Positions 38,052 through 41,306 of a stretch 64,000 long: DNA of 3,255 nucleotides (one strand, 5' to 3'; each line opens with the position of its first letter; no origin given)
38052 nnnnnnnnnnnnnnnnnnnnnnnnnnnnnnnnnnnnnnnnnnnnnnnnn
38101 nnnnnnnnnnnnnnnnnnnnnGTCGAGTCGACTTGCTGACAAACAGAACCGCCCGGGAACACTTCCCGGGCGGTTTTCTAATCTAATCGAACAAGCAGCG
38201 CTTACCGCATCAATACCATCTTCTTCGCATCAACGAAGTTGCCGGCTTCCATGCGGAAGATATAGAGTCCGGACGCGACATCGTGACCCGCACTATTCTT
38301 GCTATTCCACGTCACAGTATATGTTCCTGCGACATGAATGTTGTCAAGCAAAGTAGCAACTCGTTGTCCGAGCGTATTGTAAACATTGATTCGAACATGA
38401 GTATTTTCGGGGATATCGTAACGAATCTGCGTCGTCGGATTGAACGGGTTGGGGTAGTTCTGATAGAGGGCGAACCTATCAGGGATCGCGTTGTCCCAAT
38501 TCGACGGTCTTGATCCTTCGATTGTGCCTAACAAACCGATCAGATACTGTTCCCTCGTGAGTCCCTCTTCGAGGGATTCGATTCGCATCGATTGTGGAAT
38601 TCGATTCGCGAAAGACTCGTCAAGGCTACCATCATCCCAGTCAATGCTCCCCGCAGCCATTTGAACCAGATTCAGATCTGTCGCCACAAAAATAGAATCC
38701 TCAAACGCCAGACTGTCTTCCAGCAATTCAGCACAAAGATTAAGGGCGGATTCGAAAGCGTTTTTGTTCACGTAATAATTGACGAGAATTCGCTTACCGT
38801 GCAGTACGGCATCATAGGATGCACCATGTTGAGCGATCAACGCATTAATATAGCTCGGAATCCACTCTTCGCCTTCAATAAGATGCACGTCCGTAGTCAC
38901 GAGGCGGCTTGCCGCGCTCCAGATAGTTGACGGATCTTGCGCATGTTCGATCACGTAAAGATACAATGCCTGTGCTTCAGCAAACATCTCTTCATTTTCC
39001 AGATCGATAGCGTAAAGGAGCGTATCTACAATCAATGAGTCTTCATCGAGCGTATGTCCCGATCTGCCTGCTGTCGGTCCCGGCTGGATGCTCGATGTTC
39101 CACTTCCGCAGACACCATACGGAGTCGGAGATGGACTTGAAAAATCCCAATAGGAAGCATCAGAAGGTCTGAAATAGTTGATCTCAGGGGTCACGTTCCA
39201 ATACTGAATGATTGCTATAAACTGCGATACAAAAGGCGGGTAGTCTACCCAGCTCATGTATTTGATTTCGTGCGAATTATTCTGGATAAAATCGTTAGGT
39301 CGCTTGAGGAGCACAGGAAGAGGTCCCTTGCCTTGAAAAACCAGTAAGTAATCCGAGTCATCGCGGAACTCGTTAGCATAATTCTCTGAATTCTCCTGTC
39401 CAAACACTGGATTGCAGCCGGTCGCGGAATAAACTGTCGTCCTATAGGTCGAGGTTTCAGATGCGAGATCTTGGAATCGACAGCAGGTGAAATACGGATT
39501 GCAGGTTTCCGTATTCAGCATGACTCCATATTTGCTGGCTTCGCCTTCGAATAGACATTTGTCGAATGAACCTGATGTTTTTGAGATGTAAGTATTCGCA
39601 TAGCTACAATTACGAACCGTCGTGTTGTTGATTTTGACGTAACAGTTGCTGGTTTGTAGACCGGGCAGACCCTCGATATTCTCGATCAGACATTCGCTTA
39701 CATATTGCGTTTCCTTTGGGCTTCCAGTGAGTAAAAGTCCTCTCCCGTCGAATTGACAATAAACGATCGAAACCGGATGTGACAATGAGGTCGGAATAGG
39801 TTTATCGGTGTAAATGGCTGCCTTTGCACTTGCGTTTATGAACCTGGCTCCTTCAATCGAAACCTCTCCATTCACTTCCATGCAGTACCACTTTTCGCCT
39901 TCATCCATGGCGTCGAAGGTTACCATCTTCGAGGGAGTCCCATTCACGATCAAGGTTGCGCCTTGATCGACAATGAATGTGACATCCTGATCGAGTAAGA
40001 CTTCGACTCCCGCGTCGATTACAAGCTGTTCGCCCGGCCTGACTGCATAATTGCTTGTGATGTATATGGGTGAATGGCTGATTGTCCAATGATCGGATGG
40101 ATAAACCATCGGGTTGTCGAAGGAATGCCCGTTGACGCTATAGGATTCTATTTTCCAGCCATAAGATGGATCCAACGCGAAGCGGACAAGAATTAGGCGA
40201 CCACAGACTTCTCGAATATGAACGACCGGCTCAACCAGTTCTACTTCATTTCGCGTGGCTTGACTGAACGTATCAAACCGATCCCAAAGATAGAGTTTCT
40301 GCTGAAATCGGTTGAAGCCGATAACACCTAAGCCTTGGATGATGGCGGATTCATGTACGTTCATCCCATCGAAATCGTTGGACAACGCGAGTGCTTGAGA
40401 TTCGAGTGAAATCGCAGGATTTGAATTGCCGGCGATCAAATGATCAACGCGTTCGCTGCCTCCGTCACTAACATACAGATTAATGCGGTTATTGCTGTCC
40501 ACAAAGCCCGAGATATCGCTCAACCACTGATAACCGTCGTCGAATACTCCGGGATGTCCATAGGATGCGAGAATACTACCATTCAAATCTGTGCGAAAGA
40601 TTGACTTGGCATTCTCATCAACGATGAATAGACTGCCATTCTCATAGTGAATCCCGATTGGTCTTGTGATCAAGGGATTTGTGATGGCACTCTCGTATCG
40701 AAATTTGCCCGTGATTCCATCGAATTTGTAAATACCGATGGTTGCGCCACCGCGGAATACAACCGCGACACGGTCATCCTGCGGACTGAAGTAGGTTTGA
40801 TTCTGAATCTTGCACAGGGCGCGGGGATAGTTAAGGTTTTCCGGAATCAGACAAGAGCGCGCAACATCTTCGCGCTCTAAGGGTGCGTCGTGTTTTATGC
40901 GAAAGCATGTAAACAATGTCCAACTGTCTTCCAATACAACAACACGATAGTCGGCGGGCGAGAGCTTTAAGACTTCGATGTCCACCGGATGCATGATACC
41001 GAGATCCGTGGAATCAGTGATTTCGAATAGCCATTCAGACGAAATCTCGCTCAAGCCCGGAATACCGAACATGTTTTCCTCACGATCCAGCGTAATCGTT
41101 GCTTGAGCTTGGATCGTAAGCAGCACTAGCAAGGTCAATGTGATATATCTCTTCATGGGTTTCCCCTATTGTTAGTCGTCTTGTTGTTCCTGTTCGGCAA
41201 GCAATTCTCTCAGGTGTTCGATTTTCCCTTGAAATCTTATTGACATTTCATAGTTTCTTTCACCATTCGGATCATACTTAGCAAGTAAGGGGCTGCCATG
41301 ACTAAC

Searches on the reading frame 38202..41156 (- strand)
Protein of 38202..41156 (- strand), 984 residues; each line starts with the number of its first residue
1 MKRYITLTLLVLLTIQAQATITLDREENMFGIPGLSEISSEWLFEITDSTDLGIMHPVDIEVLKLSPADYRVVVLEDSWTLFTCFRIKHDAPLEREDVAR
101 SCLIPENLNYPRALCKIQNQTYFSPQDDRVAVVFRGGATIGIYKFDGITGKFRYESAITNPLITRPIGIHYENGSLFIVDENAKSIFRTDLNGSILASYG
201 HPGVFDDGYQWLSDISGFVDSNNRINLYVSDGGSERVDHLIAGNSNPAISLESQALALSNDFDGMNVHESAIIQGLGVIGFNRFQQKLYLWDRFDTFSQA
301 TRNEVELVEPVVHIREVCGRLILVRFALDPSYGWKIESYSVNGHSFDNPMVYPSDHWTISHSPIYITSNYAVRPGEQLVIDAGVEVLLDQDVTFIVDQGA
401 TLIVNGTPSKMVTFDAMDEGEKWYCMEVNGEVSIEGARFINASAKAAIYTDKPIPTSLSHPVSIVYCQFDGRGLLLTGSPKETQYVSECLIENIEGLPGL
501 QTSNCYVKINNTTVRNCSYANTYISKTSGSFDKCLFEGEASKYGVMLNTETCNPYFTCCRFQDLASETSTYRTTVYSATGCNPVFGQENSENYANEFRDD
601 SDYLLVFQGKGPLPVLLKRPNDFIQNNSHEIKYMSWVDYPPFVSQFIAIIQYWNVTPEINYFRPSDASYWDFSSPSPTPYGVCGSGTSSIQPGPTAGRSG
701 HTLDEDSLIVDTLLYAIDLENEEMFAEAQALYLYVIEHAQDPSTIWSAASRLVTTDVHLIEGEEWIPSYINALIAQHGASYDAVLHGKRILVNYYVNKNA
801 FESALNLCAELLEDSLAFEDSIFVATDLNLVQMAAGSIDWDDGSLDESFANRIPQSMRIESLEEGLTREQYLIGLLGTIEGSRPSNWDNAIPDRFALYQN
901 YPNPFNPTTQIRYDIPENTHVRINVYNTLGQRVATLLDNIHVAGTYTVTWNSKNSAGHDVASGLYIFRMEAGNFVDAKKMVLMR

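Call 15: search_protein_families(library=ncbifam, proteins=[window:38202-41156:-])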
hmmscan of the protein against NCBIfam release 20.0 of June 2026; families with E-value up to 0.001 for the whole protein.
window:38202-41156:- (984 aa): 4 families
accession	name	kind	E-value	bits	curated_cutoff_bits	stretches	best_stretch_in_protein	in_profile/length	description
TIGR04183.1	Por_Secre_tail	domain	1.5e-08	34.5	23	1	901-981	2-70/72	T9SS type A sorting domain-containing protein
NF033707.1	T9SS_sortase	equivalog_domain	2.3e-07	28.9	420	1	899-971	1000-1077/1095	type IX secretion system sortase PorU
NF052323.1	T9SSA_dep_M6i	equivalog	3.3e-07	28.6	600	1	884-975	945-1029/1043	T9SS-dependent M6-like inactivated metalloprotease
NF005176.1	PRK06655.1-1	equivalog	0.00014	21.9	230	1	917-972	95-150/197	flagellar hook assembly protein FlgD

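Call 33: find_encoding_contigs(protein=window:38202-41156:-, flank=10000, max_places=10)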
Protein window:38202-41156:- (984 aa): 2 contigs read that carry it; 2 places shown.
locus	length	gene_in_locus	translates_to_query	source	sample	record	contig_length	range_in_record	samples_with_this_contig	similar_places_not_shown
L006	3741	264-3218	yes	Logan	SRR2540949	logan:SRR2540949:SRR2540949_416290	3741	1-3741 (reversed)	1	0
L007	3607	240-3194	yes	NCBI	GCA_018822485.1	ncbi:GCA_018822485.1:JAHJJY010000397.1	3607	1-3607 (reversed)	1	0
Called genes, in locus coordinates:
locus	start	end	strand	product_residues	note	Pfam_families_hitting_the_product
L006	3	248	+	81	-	?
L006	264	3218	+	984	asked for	PF13860:FlgD_ig (weak), PF18962:Por_Secre_tail (weak)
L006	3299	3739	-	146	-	?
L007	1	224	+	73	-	?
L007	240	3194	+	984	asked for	PF13860:FlgD_ig (weak), PF18962:Por_Secre_tail (weak)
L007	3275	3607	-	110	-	?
